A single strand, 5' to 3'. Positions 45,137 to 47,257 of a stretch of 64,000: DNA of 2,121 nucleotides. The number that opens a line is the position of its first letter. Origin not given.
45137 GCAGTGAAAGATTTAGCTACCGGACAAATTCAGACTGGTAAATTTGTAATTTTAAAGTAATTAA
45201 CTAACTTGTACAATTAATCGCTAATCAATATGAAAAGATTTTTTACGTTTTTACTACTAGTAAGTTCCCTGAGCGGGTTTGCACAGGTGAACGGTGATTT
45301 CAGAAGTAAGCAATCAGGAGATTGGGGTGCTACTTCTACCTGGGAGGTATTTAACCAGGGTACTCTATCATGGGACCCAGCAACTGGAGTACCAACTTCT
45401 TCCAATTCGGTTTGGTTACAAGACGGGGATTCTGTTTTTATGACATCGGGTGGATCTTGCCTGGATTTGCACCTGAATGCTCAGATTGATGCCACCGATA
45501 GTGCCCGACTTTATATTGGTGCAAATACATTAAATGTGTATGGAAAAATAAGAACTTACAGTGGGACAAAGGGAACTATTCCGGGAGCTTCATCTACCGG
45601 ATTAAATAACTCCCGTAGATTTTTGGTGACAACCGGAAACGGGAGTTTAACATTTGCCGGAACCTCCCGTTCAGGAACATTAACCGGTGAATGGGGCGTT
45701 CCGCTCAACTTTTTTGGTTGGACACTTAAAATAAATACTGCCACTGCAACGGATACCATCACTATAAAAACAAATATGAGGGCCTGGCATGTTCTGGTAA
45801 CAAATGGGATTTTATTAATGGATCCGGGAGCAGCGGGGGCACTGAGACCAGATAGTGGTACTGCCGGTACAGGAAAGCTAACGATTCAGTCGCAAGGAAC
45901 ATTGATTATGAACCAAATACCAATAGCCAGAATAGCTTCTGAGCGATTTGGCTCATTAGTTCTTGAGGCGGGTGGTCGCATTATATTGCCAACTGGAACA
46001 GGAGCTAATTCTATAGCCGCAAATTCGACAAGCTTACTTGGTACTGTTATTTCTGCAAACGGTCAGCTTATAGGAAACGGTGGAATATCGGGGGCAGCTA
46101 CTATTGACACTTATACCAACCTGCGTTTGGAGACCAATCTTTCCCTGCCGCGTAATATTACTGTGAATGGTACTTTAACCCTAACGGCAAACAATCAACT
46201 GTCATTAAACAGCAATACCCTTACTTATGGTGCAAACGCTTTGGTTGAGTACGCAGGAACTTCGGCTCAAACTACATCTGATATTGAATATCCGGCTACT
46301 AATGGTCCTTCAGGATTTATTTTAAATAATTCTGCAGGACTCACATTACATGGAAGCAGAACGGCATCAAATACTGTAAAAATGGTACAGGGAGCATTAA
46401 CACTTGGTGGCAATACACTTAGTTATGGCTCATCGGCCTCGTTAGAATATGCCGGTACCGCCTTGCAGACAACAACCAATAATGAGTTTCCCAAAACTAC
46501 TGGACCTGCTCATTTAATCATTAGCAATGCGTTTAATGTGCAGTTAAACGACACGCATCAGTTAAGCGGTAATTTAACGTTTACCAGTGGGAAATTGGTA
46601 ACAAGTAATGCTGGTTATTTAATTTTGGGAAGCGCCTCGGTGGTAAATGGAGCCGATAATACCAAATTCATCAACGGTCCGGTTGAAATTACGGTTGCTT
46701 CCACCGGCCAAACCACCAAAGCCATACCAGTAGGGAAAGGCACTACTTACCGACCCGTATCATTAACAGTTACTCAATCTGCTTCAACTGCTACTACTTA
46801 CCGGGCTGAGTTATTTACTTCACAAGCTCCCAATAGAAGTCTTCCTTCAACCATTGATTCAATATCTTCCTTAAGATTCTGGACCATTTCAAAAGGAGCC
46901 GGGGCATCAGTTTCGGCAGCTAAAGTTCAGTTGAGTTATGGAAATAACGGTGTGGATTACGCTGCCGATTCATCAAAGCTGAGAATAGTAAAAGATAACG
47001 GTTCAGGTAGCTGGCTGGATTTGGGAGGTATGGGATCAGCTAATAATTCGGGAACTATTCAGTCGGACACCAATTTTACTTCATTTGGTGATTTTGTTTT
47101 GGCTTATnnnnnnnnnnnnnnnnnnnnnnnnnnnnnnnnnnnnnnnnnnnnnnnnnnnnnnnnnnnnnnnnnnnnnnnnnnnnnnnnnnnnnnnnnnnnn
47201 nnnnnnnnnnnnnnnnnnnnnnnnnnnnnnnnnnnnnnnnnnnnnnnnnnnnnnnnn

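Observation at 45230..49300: Unnamed domain family shared by the triplicated unit and a second large T9SS cargo 28 kb away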

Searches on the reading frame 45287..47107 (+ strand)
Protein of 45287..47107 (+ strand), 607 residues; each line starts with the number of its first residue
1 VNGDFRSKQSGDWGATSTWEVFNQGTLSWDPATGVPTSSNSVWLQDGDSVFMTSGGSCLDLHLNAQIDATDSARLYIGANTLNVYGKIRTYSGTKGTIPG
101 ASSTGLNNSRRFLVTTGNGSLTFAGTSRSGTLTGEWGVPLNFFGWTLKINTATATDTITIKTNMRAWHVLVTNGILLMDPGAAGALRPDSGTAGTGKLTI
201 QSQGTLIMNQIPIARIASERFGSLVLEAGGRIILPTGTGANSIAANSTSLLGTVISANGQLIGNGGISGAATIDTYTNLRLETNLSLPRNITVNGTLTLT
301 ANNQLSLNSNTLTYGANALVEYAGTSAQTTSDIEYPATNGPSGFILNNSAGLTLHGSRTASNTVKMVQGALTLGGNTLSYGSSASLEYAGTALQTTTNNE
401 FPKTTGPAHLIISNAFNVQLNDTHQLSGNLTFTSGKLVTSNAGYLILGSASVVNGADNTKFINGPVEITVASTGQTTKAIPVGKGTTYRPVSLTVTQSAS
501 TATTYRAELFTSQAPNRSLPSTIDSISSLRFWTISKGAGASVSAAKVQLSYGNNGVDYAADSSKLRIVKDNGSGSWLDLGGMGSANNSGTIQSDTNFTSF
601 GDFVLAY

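Call 30: predict_structure(alignment_id=A1)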
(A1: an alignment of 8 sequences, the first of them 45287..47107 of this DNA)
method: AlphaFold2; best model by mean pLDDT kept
length: 607 residues; sequences in the alignment: 8
mean_pLDDT: 84.0   pTM: 0.83
mean pLDDT of the five models: 84.0, 81.6, 78.1, 77.9, 76.2
residues with pLDDT >= 90: 261; 70-90: 265; 50-70: 57; < 50: 24
segments of 3 or more residues with pLDDT < 50: 102-109, 127-135, 137-141
pLDDT, mean of each block of 10 residues (from residue 1): 85 94 86 92 87 91 67 80 85 67 47 67 67 47 75 86 80 87 69 79 91 76 94 81 91 93 88 95 90 95 81 94 88 78 93 88 94 89 94 90 91 93 93 95 91 92 93 85 87 86 89 74 76 87 90 58 84 87 81 92 87
secondary structure, 60 per line:
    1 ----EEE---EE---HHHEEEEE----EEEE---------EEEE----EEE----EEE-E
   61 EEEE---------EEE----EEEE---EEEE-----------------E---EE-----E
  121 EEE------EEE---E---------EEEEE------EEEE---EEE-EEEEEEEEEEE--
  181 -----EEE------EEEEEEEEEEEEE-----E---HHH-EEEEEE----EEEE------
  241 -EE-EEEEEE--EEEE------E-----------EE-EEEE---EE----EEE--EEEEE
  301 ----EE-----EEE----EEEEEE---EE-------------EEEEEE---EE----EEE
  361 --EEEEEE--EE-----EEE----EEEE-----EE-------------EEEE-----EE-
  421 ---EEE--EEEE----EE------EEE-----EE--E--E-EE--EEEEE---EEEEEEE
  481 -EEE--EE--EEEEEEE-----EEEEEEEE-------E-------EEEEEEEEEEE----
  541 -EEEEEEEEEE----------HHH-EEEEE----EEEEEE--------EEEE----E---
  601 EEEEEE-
elements in order: E5-7 E19-23 E28-31 E41-44 E49-51 E56-58 E60-64 E74-76 E81-84 E88-91 E120-123 E130-132 E146-150 E157-160 E164-166 E168-178 E186-188 E195-207 E221-226 E231-234 E245-250 E253-256 E278-281 E291-293 E296-300 E312-314 E319-324 E343-348 E358-360 E363-368 E378-380 E385-388 E409-412 E424-426 E429-432 E445-447 E466-470 E474-480 E482-484 E491-497 E503-510 E526-536 E542-551 E566-570 E575-580 E589-592 E601-606

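Call 31: search_protein_representatives(alignment_id=A1)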
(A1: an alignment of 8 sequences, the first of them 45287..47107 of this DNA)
Query: 8 sequences, 468 profile positions. Proteins with E-value up to 0.001 (for the whole library): 9046; up to 1e-10: 4751; up to 1e-30: 609. The best 150 are listed.
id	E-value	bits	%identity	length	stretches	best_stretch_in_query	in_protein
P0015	0.0e+00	1131.3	-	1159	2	2-468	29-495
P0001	3.7e-181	619.3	-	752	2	1-319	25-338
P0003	1.7e-162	557.8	-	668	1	2-467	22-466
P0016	3.7e-142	490.7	-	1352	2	1-324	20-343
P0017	1.6e-122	425.9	-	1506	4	2-317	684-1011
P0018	2.2e-115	402.5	-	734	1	1-467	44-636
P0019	1.2e-108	380.2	-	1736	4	225-467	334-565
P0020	1.3e-108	380.1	-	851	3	2-323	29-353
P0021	2.9e-108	379.0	-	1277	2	1-325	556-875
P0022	1.7e-107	376.4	-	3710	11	243-467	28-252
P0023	4.3e-105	368.5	-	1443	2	2-325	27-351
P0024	1.5e-102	360.2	-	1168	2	2-328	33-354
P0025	9.4e-100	350.9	-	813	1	1-319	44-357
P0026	1.8e-97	343.4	-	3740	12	5-467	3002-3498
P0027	6.1e-94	331.8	-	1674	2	1-306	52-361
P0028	9.0e-94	331.2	-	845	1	1-323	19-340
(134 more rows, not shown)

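Call 35: search_protein_families(library=pfam, proteins=[P0015, P0016, P0017, P0018, P0020, P0021, P0023, P0025, P0028], max_evalue=0.01)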
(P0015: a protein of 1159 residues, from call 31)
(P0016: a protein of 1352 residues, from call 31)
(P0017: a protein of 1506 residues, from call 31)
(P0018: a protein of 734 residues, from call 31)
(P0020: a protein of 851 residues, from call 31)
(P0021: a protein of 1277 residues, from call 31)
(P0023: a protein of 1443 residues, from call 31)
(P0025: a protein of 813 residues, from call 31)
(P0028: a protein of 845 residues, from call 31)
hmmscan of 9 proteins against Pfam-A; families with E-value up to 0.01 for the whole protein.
P0015 (1159 aa): 1 family
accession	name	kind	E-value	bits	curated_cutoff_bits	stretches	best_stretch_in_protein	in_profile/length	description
PF18962.6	Por_Secre_tail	-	4.7e-11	43.3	27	1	1084-1158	1-75/75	Secretion system C-terminal sorting domain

P0016 (1352 aa): 1 family
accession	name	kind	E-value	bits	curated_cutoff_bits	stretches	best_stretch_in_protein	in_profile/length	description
PF18962.6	Por_Secre_tail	-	2.3e-11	44.3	27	1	1270-1349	1-74/75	Secretion system C-terminal sorting domain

P0017 (1506 aa): 4 families
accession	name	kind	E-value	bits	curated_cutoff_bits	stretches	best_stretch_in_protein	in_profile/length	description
PF18962.6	Por_Secre_tail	-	1.5e-11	44.9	27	1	1430-1504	1-75/75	Secretion system C-terminal sorting domain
PF13573.12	SprB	-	1.5e-05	24.9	28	1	1356-1380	12-36/37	SprB repeat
PF11589.14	DUF3244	-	3.4e-05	24.2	25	0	1441-1496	31-87/96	Domain of unknown function (DUF3244)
PF22352.2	K319L-like_PKD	-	0.0013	19.1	27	0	1267-1337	14-83/84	K319L-like, PKD domain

P0018 (734 aa): 1 family
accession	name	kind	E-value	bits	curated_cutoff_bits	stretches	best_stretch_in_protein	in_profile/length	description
PF18962.6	Por_Secre_tail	-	1.5e-11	44.8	27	1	658-732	1-75/75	Secretion system C-terminal sorting domain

P0020 (851 aa): 1 family
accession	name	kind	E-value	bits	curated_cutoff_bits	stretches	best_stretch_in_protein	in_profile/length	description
PF18962.6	Por_Secre_tail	-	8.8e-08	32.8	27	1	773-847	2-73/75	Secretion system C-terminal sorting domain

P0021 (1277 aa): 6 families
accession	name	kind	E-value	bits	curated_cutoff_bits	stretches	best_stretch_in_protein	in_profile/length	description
PF20434.5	BD-FAE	-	3.8e-25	89.1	26.8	1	50-173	1-111/215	BD-FAE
PF00135.34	COesterase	-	9.3e-09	35.2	27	1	51-172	89-204/515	Carboxylesterase family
PF18962.6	Por_Secre_tail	-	3.8e-08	34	27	1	1199-1273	2-73/75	Secretion system C-terminal sorting domain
PF07859.19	Abhydrolase_3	-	1.7e-07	31.7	25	1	66-170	1-90/210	alpha/beta hydrolase fold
PF00326.27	Peptidase_S9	-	0.006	16.5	22.6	0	98-301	10-206/213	Prolyl oligopeptidase family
PF12146.15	Hydrolase_4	-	0.0093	15.7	27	0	88-170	17-95/239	Serine aminopeptidase, S33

P0023 (1443 aa): 1 family
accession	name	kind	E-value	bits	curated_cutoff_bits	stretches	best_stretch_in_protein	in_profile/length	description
PF01364.23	Peptidase_C25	-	1.1e-76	258.9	23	1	1105-1441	2-373/374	Peptidase family C25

P0025 (813 aa): 0 families

P0028 (845 aa): 2 families
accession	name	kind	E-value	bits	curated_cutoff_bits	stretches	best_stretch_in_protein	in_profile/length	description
PF18962.6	Por_Secre_tail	-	2.4e-07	31.4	27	1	783-843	10-75/75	Secretion system C-terminal sorting domain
PF19910.5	DUF6383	-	0.0032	18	23.7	1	770-833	6-66/74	Domain of unknown function (DUF6383)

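Call 68: list_cluster_members(proteins=[P0015, P0016, P0018, P0020, P0023, P0025, P0028, P0021, P0017, P0024])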
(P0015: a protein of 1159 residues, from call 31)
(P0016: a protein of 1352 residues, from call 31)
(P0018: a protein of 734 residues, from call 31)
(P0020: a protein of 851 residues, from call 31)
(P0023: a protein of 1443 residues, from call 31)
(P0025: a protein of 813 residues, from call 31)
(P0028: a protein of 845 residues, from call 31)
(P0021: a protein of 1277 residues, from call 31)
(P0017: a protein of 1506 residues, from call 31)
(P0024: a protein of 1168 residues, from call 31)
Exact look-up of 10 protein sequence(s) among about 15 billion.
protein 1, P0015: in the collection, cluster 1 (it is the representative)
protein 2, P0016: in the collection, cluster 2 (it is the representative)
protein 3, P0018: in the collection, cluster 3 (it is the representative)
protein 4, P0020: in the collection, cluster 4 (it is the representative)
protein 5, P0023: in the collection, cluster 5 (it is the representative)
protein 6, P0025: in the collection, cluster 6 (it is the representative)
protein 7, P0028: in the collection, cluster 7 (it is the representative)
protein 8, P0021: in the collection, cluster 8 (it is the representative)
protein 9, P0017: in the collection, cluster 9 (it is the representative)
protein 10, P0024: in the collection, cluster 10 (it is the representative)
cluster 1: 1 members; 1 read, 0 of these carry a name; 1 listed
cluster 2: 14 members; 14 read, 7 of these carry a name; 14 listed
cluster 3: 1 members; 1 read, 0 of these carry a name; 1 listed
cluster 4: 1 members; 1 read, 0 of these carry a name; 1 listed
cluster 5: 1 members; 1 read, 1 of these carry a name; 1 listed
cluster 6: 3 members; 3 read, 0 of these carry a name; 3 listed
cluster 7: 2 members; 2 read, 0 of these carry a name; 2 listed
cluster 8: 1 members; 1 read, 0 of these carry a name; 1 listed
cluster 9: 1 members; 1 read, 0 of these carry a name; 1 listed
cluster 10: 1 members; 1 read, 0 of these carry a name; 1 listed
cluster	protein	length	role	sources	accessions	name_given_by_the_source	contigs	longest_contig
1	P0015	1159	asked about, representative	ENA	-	-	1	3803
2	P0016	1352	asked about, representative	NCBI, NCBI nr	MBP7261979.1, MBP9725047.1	MAG: T9SS type A sorting domain-containing protein [Bacteroidia bacterium] | T9SS type A sorting domain-containing protein [Bacteroidia bacterium]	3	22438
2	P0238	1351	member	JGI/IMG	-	hypothetical protein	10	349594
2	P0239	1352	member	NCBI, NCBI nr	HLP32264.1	MAG TPA: T9SS type A sorting domain-containing protein [Bacteroidia bacterium] | T9SS type A sorting domain-containing protein [Bacteroidia bacterium]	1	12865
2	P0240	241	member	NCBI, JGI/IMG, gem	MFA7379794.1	MAG: hypothetical protein WC150_04990 [Bacteroidia bacterium]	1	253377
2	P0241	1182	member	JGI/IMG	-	hypothetical protein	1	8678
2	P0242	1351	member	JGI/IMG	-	hypothetical protein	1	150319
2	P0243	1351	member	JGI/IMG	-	hypothetical protein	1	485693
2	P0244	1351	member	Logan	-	-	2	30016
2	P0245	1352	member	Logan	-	-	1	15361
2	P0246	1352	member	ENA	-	-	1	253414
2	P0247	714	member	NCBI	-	-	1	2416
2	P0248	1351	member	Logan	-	-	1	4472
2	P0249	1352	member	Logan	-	-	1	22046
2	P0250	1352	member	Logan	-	-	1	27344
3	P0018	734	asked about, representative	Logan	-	-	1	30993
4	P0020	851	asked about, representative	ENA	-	-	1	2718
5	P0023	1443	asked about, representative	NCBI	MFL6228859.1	MAG: C25 family cysteine peptidase [Pyrinomonadaceae bacterium]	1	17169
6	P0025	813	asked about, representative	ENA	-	-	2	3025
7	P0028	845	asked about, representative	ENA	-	-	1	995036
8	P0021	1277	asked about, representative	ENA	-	-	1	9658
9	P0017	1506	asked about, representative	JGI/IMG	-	-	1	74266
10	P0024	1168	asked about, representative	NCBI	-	-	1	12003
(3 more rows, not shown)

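Call 72: search_protein_families(library=pfam, alignment_id=A1, max_evalue=5)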
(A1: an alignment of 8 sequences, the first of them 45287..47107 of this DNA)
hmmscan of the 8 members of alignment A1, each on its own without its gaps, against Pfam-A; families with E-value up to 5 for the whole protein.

A. member 1, window:45287-47107:+ (607 aa): 0 families

B. families by the number of members that match (of 8 scanned): 5 families
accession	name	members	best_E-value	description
PF25158.1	ABCA11_C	2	0.05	ABC transporter A family member 11-like, C-terminal domain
PF10162.14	G8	2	0.16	G8 domain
PF18628.8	P2_N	1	0.05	Viral coat protein P2 N-terminal domain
PF05899.18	Cupin_3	1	0.18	EutQ-like cupin domain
PF11297.13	DUF3098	1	1.1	Protein of unknown function (DUF3098)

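Call 73: find_homologous_proteins(query=A1, max_evalue=1e-10)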
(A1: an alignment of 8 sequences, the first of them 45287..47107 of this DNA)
Query A1 (8 sequences) (607 aa, profile of the alignment): 56 proteins with E <= 1e-10 among 8000 candidates.
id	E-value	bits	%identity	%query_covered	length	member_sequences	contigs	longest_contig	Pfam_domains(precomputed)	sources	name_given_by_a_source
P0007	5.9e-148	512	34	62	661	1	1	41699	PF19910.6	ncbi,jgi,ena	ncbi:MAG: hypothetical protein WCG93_01980 [Paludibacter sp.]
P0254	2.1e-118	414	55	51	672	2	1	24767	-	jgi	jgi:hypothetical protein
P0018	6.9e-115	403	45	100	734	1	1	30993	PF18962.8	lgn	-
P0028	2.8e-93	331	38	59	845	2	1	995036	PF18962.8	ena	-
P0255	3.9e-83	298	36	59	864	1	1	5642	PF18962.8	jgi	jgi:hypothetical protein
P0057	4.1e-79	285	36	61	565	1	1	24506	-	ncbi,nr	ncbi:MAG TPA: hypothetical protein VGO43_03385, partial [Pyrinomonadaceae bacterium]|nr:hypothetical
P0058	7.5e-79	284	34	64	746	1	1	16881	PF13585.13,PF18962.8,PF13860.13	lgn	-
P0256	1.8e-61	226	31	62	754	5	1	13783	PF13585.13,PF18962.8,PF13860.13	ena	-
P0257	3.0e-58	216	29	72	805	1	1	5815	PF18962.8,PF13860.13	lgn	-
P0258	2.9e-56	209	31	62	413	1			-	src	-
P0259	5.4e-56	208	33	64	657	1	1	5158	-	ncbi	-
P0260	6.5e-56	208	28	63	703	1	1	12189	PF18962.8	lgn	-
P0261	8.0e-55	204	33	64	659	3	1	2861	-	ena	-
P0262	2.3e-49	186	29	62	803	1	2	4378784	PF18962.8,PF13860.13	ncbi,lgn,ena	-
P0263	4.3e-44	169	41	40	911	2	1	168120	PF18962.8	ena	-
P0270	3.8e-24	103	34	15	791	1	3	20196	PF10162.15,PF18962.8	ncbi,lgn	-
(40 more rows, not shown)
